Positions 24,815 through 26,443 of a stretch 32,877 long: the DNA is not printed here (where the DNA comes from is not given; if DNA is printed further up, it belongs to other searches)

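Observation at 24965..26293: Monocistronic secreted protein made of four ~100-aa repeats of an unrecognised module; candidate glycosylated surface or sheath protein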

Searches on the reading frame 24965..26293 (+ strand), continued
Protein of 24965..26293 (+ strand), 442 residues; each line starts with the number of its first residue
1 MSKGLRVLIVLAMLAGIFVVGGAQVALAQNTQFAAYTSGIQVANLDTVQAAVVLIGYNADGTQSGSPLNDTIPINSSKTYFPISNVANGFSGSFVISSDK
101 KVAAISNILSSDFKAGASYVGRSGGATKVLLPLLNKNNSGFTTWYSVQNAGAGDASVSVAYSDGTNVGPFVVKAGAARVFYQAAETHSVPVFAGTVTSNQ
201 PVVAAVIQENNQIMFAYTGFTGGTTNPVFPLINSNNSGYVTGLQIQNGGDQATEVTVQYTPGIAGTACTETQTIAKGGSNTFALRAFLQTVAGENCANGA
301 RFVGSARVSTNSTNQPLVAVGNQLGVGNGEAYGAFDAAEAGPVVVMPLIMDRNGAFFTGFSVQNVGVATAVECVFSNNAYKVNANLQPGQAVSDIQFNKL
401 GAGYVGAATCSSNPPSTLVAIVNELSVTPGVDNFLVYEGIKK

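Call 32: search_protein_families(library=pfam, proteins=[P0121, P0193, P0202, P0253, P0164, P0205, P0231, P0241], max_evalue=0.01)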
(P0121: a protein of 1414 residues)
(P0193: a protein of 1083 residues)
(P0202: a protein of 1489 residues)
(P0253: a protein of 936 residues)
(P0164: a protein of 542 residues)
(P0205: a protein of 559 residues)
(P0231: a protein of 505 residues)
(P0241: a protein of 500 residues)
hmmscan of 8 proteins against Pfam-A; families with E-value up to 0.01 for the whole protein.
P0121 (1414 aa): 14 families
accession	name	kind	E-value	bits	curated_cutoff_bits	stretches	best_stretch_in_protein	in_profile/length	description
PF01436.27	NHL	-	7.9e-34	114.5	20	4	507-534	1-28/28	NHL repeat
PF17963.7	Big_9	-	1.6e-23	83.8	23.6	1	853-944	1-89/89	Bacterial Ig domain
PF17892.7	Cadherin_5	-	1.4e-18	67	26.5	1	853-946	2-98/98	Cadherin-like domain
PF17803.7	Cadherin_4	-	1.8e-15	57.7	25.1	1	843-913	1-71/71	Bacterial cadherin-like domain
PF17170.10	DUF5128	-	1e-08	35.2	22.9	0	659-728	54-125/321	6-bladed beta-propeller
PF08450.18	SGL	-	1.1e-07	32.2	26.3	1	565-637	145-219/246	SMP-30/Gluconolactonase/LRE-like region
PF06739.17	SBBP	-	3.2e-07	30.6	20.5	0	650-663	15-28/38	Beta-propeller repeat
PF25021.1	TEN_NHL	-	5.2e-07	29.4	27.1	0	545-588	132-173/357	Teneurin NHL domain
PF01483.27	P_proprotein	-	5.8e-07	30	21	0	306-341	53-86/86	Proprotein convertase P-domain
PF24514.1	SpaA_4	-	0.0001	23.5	27.3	1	792-850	40-106/107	Prealbumin-like fold domain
PF06977.17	SdiA-regulated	-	0.0011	18.7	21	0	565-618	183-239/249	SdiA-regulated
PF22701.2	Mala_s_1-like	-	0.0018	18.5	27.5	0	606-724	44-159/195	Mal s 1 allergenic protein-like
PF19076.6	CshA_repeat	-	0.0066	17.5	27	1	857-945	5-103/103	Surface adhesin CshA repetitive domain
PF13449.12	Phytase-like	-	0.0088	16.4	27.6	0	652-682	72-102/284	Esterase-like activity of phytase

P0193 (1083 aa): 1 family
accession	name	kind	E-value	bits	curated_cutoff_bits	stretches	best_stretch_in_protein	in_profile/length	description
PF07676.18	PD40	-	2.9e-17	62.5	20.9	0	393-413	10-30/38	WD40-like Beta Propeller Repeat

P0202 (1489 aa): 17 families
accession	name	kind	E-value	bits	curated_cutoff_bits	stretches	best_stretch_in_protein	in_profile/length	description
PF13620.12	CarboxypepD_reg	-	1.1e-65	218.4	32.3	7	608-694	2-82/82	Carboxypeptidase regulatory-like domain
PF17210.9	SdrD_B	-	1.7e-20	73.7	29.7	2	1197-1260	18-75/112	SdrD B-like domain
PF13715.12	CarbopepD_reg_2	-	2.8e-20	72.6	32.2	1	610-669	3-56/88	CarboxypepD_reg-like domain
PF02369.22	Big_1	-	1.8e-19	70.1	34.9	0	610-654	23-65/93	Bacterial Ig-like domain (group 1)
PF17802.7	SpaA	-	1.2e-16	61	23.1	2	611-664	7-57/91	Prealbumin-like fold domain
PF00775.27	Dioxygenase_C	-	1.4e-16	60.9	27.3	0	990-1043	29-91/182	Dioxygenase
PF00576.27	Transthyretin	-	3.7e-15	56.9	25.3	0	1198-1250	9-64/109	HIUase/Transthyretin family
PF08400.16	phage_tail_N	-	2.3e-08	34.6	26.6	1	1190-1266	4-79/134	Prophage tail fibre N-terminal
PF24025.1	Ig_DR_A0283-like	-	2.6e-08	34.6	27.1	0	996-1059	12-69/102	DR_A0283-like, Ig-like domain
PF25020.1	TTR_TEN1-4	-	8.4e-06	26.1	27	0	795-818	5-28/86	Teneurin TTR-like domain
PF10670.15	DUF4198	-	1.4e-05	25.8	34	0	1186-1247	144-203/209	Domain of unknown function (DUF4198)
PF01060.29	TTR-52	-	0.00018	22.5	24.9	0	515-551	8-44/79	Transthyretin-like family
PF23193.1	NOMO_3rd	-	0.00019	21.9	27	0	1027-1050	59-82/120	NOMO third transthyretin-like domain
PF01190.23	Pollen_Ole_e_1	-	0.0022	18.7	23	0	516-557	22-66/99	Pollen protein Ole e 1 like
PF17936.7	Big_6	-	0.0043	17.7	27.6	0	498-555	2-55/83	Bacterial Ig domain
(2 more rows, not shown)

P0253 (936 aa): 3 families
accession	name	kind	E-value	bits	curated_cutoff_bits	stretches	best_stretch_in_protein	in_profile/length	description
PF00041.27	fn3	-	3e-06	27.8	25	1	75-165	2-80/84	Fibronectin type III domain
PF18986.5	DUF5719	-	0.00052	19.7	26.2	1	218-357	182-316/319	Family of unknown function (DUF5719)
PF01356.24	A_amylase_inhib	-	0.003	18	25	0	319-366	18-61/68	Alpha amylase inhibitor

P0164 (542 aa): 1 family
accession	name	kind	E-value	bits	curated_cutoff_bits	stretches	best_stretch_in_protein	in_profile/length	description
PF07705.17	CARDB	-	0.0013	19.3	22.7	0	454-493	25-64/101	CARDB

P0205 (559 aa): 0 families

P0231 (505 aa): 2 families
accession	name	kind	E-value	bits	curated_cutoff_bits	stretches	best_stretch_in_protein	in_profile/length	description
PF23915.1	SusG_C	-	0.00045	20.9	27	1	79-102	12-32/62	Alpha-amylase SusG C-terminal domain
PF22157.2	SupH-like_C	-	0.0048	17.8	27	0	78-103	2-27/58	Sucrose hydrolase-like, C-terminal domain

P0241 (500 aa): 0 families

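Call 44: search_protein_families(library=pfam, proteins=[L001:11519-12199:+, L002:11571-12266:+, L003:11485-12042:+, L005:11544-12170:+], max_evalue=1)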
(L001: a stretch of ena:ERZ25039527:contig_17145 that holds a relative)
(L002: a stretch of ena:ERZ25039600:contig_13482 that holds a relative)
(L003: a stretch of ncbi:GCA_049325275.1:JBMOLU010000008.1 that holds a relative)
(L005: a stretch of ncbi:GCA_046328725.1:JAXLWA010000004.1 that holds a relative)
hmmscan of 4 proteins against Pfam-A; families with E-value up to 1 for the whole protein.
L001:11519-12199:+ (227 aa): 3 families
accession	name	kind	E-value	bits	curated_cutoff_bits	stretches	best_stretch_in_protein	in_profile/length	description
PF13620.12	CarboxypepD_reg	-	0.099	13.4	32.3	1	144-183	27-56/82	Carboxypeptidase regulatory-like domain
PF17802.7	SpaA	-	0.18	12.4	23.1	1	126-193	13-70/91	Prealbumin-like fold domain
PF09430.16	EMC7_beta-sandw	-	0.3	11.7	26.6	1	157-189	21-53/122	ER membrane protein complex subunit 7, beta-sandwich domain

L002:11571-12266:+ (232 aa): 5 families
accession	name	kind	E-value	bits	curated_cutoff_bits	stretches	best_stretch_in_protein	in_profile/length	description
PF13620.12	CarboxypepD_reg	-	0.002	18.9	32.3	1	131-187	12-55/82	Carboxypeptidase regulatory-like domain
PF13627.12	LptM_cons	-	0.038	14.3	27.3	1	9-24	1-16/23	LPS-assembly lipoprotein LptM, conserved region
PF06333.17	Med13_C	-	0.071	12.8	26.1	1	32-145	164-278/325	Mediator complex subunit 13 C-terminal domain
PF06679.17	DUF1180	-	0.12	13.3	27.7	1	4-91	3-79/167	Membrane protein FAM174-like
PF14686.12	fn3_3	-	0.17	12.1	24.4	1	159-184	24-49/75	Polysaccharide lyase family 4, domain II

L003:11485-12042:+ (186 aa): 6 families
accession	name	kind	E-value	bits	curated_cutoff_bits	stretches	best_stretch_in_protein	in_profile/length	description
PF13620.12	CarboxypepD_reg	-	0.00014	22.6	32.3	1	110-174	18-78/82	Carboxypeptidase regulatory-like domain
PF13715.12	CarbopepD_reg_2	-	0.0014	19.1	32.2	1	109-148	14-53/88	CarboxypepD_reg-like domain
PF17802.7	SpaA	-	0.013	16.1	23.1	1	122-172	35-81/91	Prealbumin-like fold domain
PF06679.17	DUF1180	-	0.083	13.8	27.7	1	4-81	3-78/167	Membrane protein FAM174-like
PF09430.16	EMC7_beta-sandw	-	0.16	12.6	26.6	1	114-172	13-64/122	ER membrane protein complex subunit 7, beta-sandwich domain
PF17531.7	O_Spanin_T7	-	0.54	10.7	25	0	3-30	8-36/59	Spanin, outer lipoprotein subunit T7-like virus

L005:11544-12170:+ (209 aa): 2 families
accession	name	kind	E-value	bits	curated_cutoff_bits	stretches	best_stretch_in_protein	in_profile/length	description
PF13620.12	CarboxypepD_reg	-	0.02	15.7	32.3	1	126-161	15-52/82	Carboxypeptidase regulatory-like domain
PF25706.1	HCMV_UL116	-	0.78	9.3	30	1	7-96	10-97/336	Human cytomegalovirus UL116 protein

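Call 47: find_encoding_contigs(protein=window:24965-26293:+, flank=3000, max_places=10)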
Protein window:24965-26293:+ (442 aa): 21 contigs read that carry it; 10 places shown.
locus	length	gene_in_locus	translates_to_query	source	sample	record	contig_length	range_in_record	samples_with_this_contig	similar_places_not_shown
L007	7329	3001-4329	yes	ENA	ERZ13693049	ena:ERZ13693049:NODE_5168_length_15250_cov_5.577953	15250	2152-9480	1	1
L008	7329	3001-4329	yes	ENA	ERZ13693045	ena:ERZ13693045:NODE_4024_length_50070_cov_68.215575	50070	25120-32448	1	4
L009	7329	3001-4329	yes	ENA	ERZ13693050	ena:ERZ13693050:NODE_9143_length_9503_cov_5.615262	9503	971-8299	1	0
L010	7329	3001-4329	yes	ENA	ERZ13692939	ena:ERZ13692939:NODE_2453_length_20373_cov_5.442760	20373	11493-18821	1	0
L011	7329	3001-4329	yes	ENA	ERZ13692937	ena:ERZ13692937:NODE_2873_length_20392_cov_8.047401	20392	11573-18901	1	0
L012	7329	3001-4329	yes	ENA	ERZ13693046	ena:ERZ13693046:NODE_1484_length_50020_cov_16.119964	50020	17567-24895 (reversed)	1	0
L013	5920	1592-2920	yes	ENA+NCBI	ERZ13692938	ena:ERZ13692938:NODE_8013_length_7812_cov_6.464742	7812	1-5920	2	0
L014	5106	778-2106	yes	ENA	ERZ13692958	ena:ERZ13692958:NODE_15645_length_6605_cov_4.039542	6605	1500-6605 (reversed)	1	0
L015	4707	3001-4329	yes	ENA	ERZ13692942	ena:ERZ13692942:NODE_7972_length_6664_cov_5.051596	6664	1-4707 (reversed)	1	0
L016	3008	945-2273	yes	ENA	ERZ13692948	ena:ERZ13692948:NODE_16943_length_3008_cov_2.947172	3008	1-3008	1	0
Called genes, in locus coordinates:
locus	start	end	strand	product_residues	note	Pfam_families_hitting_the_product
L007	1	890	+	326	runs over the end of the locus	PF13489:Methyltransf_23, PF07021:MetW, PF13649:Methyltransf_25, PF13847:Methyltransf_31, PF08241:Methyltransf_11, PF08242:Methyltransf_12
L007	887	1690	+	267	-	PF13489:Methyltransf_23, PF08241:Methyltransf_11, PF08242:Methyltransf_12 (weak), PF13649:Methyltransf_25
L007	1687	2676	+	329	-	PF03706:LPG_synthase_TM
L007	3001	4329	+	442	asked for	-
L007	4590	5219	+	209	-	-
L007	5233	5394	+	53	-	-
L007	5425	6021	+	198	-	PF00072:Response_reg, PF00486:Trans_reg_C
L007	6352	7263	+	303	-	PF00318:Ribosomal_S2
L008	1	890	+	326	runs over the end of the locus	PF13489:Methyltransf_23, PF07021:MetW, PF13649:Methyltransf_25, PF13847:Methyltransf_31, PF08241:Methyltransf_11, PF08242:Methyltransf_12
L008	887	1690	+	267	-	PF13489:Methyltransf_23, PF08241:Methyltransf_11, PF08242:Methyltransf_12, PF13649:Methyltransf_25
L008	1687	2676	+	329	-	PF03706:LPG_synthase_TM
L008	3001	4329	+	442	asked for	-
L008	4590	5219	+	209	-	-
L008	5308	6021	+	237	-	PF00072:Response_reg, PF00486:Trans_reg_C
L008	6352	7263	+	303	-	PF00318:Ribosomal_S2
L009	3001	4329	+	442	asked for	-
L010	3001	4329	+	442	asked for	-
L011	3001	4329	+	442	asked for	-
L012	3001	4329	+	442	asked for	-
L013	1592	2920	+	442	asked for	-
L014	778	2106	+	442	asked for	-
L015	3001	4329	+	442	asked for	-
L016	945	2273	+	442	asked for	-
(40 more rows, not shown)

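Call 48: search_protein_families(library=pfam, alignment_id=A1, max_evalue=1)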
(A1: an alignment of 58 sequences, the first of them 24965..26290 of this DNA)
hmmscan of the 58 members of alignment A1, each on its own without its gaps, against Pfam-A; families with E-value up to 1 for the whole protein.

A. member 1, window:24965-26290:+ (442 aa): 1 family
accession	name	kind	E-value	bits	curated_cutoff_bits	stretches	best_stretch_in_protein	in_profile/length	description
PF01356.24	A_amylase_inhib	-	0.0038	17.7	25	1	146-177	18-49/68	Alpha amylase inhibitor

B. families by the number of members that match (of 58 scanned): 35 families (the first 25 are shown)
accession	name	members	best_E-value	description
PF01356.24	A_amylase_inhib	39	1.4e-05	Alpha amylase inhibitor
PF08428.16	Rib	20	0.00069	Rib domain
PF19912.4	DUF6385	16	0.001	Domain of unknown function (DUF6385)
PF24053.1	DUF7356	8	0.0036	Domain of unknown function (DUF7356)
PF17992.7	Agarase_CBM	6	0.021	Agarase CBM like domain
PF18027.6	Pepdidase_M14_N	4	0.0036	Cytosolic carboxypeptidase N-terminal domain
PF05506.17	PLipase_C_C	3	0.017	Bacterial phospholipase C, C-terminal domain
PF05969.16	PSII_Ycf12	3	0.26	Photosystem II complex subunit Ycf12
PF18986.5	DUF5719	2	3.1e-06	Family of unknown function (DUF5719)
PF16871.11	DUF5077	2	0.011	Domain of unknown function (DUF5077)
PF13157.11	Enas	2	0.028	Endospore appendages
PF15780.11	ASH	2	0.035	Abnormal spindle-like microcephaly-assoc'd, ASPM-SPD-2-Hydin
PF17189.10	Glyco_hydro_30C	2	0.069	Glycosyl hydrolase family 30 beta sandwich domain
PF05753.20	TRAP_beta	2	0.097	Translocon-associated protein beta (TRAPB)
PF22698.1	Semialdhyde_dhC_1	1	0.043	Semialdehyde dehydrogenase, dimerisation domain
PF07100.16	ASRT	1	0.068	Anabaena sensory rhodopsin transducer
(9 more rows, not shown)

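Call 49: find_related_loci(query=A1, collection=genome_contigs, flank=10000)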
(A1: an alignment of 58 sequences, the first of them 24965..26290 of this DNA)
Query A1 (442 aa) in genome_contigs; peptide patterns used: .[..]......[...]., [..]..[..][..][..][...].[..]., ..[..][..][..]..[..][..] (x = any residue, [..] = any of these).
187 stretches matched a pattern; 143 encode a relative of the query (tblastn E <= 1e-3); the best 80 are kept; 80 distinct loci.
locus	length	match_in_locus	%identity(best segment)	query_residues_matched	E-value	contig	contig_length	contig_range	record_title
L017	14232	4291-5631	69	1-442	0e+0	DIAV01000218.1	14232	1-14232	MAG TPA_asm: Anaerolineales bacterium UBA5069 UBA5069_contig_111966, whole genome shotgun sequence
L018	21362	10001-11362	71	1-442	0e+0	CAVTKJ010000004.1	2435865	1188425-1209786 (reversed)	MAG: uncultured Chloroflexia bacterium isolate MFD04716.bin.1.82 genome assembly, contig: contig_17145, whole genome sho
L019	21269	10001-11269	71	24-442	0e+0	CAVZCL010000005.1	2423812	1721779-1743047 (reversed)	MAG: uncultured Chloroflexia bacterium isolate MFD01721.bin.1.59 genome assembly, contig: contig_3974, whole genome shot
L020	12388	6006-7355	65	1-442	0e+0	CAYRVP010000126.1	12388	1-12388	MAG TPA_asm: uncultured Caldilineaceae bacterium isolate SRP302447_co1_817 genome assembly, contig: NODE_13666_length_12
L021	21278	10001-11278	65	20-441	1e-168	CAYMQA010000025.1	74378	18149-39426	MAG TPA_asm: uncultured Caldilinea sp. isolate SRP329715_co2_365 genome assembly, contig: NODE_708_length_74378_cov_6.89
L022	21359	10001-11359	62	1-442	1e-165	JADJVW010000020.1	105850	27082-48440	MAG: Candidatus Caldilinea saccharophila isolate Hjor_MAXAC.079_sub tig00007026-10-1051050, whole genome shotgun sequenc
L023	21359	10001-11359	62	1-442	2e-165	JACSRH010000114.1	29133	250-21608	MAG: Caldilineaceae bacterium isolate CH5 contig-70_1540, whole genome shotgun sequence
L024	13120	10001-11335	62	1-442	2e-165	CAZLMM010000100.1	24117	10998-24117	MAG TPA_asm: uncultured Caldilineaceae bacterium isolate binchicken_co107_138 genome assembly, contig: NODE_5206_length_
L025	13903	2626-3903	63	20-441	8e-163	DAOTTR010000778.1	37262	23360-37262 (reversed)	MAG TPA_asm: Caldilineaceae bacterium isolate F11_8 k119_3378394, whole genome shotgun sequence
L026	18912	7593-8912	61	1-440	2e-160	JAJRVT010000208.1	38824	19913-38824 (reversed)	MAG: Chloroflexota bacterium isolate Dive96_bin10.65 k141_2466154, whole genome shotgun sequence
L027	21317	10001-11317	60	1-440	1e-158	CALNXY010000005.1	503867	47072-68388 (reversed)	MAG: uncultured Caldilineaceae bacterium isolate HOU_bin.0074 genome assembly, contig: contig_1001, whole genome shotgun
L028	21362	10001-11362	60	1-442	1e-158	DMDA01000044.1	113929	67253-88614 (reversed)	MAG TPA_asm: Chloroflexi bacterium isolate UBA9854 contig_596, whole genome shotgun sequence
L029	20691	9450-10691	62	27-440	1e-155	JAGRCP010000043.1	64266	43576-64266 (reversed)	MAG: Caldilineaceae bacterium isolate HKST-UBA29 2010_50736, whole genome shotgun sequence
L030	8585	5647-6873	60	31-438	5e-148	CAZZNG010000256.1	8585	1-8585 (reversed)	MAG TPA_asm: uncultured Litorilinea sp. isolate SRP263527_co1_235 genome assembly, contig: NODE_7330_length_8585_cov_6.3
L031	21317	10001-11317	60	1-440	3e-157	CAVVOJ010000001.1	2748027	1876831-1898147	MAG: uncultured Chloroflexia bacterium isolate MFD09779.bin.1.15 genome assembly, contig: contig_13482, whole genome sho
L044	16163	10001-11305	49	6-442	5e-120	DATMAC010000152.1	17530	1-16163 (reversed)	MAG TPA_asm: Thermoflexus sp. isolate SMAG_U13315 k141_212110, whole genome shotgun sequence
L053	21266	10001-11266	50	32-442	5e-107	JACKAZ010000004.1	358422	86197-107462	MAG: Ardenticatenales bacterium isolate HK-STAS-CHLO-8 HK-STAS-CHLO-8_4, whole genome shotgun sequence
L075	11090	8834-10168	46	17-441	8e-94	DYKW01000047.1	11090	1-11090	MAG TPA_asm: Anaerolinea thermophila isolate SulCav_AS07-7_54_483 SulCav_AS07_7_5764_length_11090_cov_226_411690, whole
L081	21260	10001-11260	43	32-440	9e-91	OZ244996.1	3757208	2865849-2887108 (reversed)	MAG: Candidatus Promineifilaceae bacterium isolate a52b71a8-f5fb-481c-9e81-0ccf750bba87 genome assembly, chromosome: 2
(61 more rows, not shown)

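Call 54: search_protein_families(library=pfam, proteins=[P0012, P0078, P0089, P0097], max_evalue=0.1)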
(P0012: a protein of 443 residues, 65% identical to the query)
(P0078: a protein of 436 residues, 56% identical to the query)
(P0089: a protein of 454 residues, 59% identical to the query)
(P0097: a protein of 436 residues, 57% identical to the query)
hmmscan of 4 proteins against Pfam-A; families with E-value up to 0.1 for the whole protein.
P0012 (443 aa): 2 families
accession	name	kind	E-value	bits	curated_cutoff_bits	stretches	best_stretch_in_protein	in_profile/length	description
PF18986.5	DUF5719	-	1.3e-06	28.2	26.2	2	136-308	61-246/319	Family of unknown function (DUF5719)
PF01356.24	A_amylase_inhib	-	0.014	15.8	25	1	144-178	18-52/68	Alpha amylase inhibitor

P0078 (436 aa): 2 families
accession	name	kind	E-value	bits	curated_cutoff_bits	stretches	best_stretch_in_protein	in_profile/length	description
PF18986.5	DUF5719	-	3.1e-06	27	26.2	2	130-305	62-249/319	Family of unknown function (DUF5719)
PF01356.24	A_amylase_inhib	-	6.8e-05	23.2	25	1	137-171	18-52/68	Alpha amylase inhibitor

P0089 (454 aa): 2 families
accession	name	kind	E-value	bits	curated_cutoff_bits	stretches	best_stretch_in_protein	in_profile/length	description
PF01356.24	A_amylase_inhib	-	0.002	18.5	25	1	247-287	17-53/68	Alpha amylase inhibitor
PF08428.16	Rib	-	0.019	16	27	0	146-167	45-66/76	Rib domain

P0097 (436 aa): 3 families
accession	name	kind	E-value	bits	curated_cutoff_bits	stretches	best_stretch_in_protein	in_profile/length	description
PF08428.16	Rib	-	0.00069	20.7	27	1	136-158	44-66/76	Rib domain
PF18986.5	DUF5719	-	0.0091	15.6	26.2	0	34-158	177-301/319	Family of unknown function (DUF5719)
PF01356.24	A_amylase_inhib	-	0.022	15.2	25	1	137-180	18-61/68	Alpha amylase inhibitor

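Call 68: list_cluster_members(proteins=[L030:5557-6888:+, L075:8819-10171:+, L044:9995-11305:+, L053:9929-11266:+, L022:9986-11359:+, L081:9929-11266:+])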
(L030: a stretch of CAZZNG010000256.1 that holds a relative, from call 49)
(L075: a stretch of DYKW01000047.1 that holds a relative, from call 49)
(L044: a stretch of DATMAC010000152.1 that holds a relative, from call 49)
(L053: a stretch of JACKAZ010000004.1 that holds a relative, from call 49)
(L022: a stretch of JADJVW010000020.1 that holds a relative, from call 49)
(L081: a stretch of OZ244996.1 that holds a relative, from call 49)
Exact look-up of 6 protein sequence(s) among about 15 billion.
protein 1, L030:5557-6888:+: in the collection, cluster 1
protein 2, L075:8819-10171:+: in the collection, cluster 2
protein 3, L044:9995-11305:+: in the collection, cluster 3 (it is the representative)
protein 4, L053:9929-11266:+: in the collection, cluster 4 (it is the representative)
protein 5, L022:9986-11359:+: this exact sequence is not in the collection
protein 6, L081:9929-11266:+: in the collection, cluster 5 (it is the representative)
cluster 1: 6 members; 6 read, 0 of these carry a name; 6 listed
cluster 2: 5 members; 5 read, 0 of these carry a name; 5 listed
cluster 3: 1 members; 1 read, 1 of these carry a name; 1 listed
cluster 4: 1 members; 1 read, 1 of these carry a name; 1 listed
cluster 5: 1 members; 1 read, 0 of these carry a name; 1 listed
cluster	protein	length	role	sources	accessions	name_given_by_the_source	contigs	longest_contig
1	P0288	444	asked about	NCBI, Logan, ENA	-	-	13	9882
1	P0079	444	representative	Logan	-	-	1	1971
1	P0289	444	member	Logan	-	-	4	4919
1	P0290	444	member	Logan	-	-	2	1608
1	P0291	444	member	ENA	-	-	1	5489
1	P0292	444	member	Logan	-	-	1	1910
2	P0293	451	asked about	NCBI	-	-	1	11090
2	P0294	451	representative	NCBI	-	-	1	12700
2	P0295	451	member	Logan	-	-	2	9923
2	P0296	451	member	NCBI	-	-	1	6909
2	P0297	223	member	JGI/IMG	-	-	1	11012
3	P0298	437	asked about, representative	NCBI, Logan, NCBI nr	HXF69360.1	MAG TPA: hypothetical protein VNK89_06105 [Thermoflexus sp.] | hypothetical protein [Thermoflexus sp.]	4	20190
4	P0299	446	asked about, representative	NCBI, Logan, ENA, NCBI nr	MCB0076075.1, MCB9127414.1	MAG: hypothetical protein KDD73_01555 [Anaerolineales bacterium] | hypothetical protein [Anaerolineales bacterium]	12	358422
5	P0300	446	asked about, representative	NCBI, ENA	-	-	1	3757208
